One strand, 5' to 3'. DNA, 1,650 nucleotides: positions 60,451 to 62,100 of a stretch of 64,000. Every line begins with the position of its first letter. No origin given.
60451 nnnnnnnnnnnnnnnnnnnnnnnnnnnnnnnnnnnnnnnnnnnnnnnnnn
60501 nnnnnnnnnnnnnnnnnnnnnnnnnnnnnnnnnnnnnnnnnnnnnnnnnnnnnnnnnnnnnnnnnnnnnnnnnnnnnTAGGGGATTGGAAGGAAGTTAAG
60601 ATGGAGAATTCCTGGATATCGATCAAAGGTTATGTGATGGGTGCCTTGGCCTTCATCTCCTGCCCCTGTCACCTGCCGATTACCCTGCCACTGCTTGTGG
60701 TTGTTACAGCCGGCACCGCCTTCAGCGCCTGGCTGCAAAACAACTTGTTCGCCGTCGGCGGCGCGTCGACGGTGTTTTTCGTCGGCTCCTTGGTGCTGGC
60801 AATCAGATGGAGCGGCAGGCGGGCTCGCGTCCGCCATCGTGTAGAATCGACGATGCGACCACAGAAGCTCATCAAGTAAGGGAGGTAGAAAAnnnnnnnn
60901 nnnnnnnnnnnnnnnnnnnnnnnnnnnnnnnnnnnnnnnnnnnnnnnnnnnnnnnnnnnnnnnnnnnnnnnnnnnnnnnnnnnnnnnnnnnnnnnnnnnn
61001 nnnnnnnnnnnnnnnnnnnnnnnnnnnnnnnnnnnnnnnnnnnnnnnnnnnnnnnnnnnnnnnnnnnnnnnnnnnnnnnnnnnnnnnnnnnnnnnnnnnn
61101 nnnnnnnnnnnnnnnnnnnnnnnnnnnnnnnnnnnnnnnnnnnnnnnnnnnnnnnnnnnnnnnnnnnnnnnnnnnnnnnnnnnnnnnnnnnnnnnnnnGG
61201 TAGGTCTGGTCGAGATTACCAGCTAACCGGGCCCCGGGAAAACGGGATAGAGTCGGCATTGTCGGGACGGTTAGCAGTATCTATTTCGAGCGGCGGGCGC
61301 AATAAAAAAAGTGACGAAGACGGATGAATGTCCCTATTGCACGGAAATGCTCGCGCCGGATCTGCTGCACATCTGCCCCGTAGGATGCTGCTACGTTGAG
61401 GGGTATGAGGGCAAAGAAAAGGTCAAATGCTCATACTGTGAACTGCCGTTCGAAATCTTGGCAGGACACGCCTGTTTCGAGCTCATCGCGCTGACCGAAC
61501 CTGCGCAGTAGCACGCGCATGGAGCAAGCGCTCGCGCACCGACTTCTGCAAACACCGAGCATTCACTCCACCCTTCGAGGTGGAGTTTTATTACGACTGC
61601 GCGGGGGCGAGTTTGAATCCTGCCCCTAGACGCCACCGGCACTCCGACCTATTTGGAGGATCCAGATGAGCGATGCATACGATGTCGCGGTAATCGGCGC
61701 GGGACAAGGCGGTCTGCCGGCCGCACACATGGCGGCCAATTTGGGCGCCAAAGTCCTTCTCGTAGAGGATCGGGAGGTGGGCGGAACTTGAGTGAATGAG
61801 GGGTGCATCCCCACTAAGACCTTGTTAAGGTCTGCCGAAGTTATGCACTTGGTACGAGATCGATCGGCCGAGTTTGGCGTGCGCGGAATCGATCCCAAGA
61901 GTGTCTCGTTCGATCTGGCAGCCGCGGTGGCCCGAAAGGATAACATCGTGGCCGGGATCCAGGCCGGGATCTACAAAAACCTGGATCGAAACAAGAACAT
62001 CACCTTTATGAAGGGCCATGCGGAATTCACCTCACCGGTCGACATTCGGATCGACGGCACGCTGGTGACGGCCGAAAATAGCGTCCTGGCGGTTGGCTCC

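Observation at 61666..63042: Flavoprotein disulfide reductase with selenocysteine replacing the substrate-facing Cys of the CxxxxC redox centre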

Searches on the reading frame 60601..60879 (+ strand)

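Call 7: search_protein_families(library=pfam, proteins=[window:60601-60879:+])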
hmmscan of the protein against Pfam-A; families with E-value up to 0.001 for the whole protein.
window:60601-60879:+ (92 aa): 1 family
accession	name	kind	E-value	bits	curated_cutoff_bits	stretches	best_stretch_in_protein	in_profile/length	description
PF05052.17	MerE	-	7.2e-10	39.1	22.8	1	7-69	14-72/75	MerE protein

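Call 8: search_protein_families(library=ncbifam, proteins=[window:60601-60879:+])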
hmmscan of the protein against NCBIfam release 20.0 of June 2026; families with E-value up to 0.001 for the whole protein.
window:60601-60879:+ (92 aa): 1 family
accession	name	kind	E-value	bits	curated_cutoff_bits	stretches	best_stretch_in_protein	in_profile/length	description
NF010310.2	PRK13747.1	equivalog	2.1e-11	43.6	80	1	6-69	12-71/76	broad-spectrum mercury transporter MerE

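Call 63: search_protein_families(library=ncbifam, proteins=[window:60601-60879:+], max_evalue=0.01)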
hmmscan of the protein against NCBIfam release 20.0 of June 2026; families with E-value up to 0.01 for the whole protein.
window:60601-60879:+ (92 aa): 1 family
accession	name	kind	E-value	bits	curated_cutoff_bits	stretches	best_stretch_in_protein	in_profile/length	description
NF010310.2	PRK13747.1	equivalog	2.1e-11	43.6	80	1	6-69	12-71/76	broad-spectrum mercury transporter MerE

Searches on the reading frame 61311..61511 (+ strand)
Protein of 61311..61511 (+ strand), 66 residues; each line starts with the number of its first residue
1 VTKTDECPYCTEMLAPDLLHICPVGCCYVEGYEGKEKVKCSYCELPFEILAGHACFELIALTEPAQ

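Call 7: search_protein_families(library=pfam, proteins=[window:61311-61511:+])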
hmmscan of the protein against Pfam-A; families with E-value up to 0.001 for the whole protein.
window:61311-61511:+ (66 aa): 0 families

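Call 8: search_protein_families(library=ncbifam, proteins=[window:61311-61511:+])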
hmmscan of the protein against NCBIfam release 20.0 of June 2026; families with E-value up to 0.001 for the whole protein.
window:61311-61511:+ (66 aa): 0 families

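Call 63: search_protein_families(library=ncbifam, proteins=[window:61311-61508:+], max_evalue=0.01)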
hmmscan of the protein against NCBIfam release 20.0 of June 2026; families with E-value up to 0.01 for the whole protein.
seq(66 aa): 0 families

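Call 64: search_protein_families(library=pfam, proteins=[window:61311-61508:+], max_evalue=0.01)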
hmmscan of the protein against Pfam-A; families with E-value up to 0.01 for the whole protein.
seq(66 aa): 0 families

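Call 79: find_homologous_proteins(query=window:61311-61508:+, max_evalue=0.001)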
Query seq(66 aa) (66 aa): 8 proteins with E <= 0.001 among 8 candidates.
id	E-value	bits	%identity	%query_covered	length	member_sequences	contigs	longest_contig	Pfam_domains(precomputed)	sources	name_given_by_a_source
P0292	1.1e-37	145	98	100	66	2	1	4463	-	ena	-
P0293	9.3e-33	129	85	100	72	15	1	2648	-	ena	-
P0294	8.9e-31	123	82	98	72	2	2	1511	-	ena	-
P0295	8.9e-30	120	79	100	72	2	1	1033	-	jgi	jgi:hypothetical protein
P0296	6.6e-29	117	76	100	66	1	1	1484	-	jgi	-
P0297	8.4e-27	110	75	98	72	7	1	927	-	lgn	-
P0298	9.6e-27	110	76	100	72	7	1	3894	-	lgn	-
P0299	1.8e-21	93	67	92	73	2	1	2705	-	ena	-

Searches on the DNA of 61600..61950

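Call 38: search_rna_families(source=window, start=61600, end=61950, threshold=evalue, max_evalue=10)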
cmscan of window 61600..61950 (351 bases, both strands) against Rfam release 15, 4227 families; matches with E-value up to 10: 1.
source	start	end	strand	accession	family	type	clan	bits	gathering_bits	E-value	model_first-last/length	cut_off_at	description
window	61704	61778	+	RF00233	Tymo_tRNA-like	Cis-reg;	-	12.5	40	3.5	1-84/84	no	Tymovirus/Pomovirus/Furovirus tRNA-like 3' UTR element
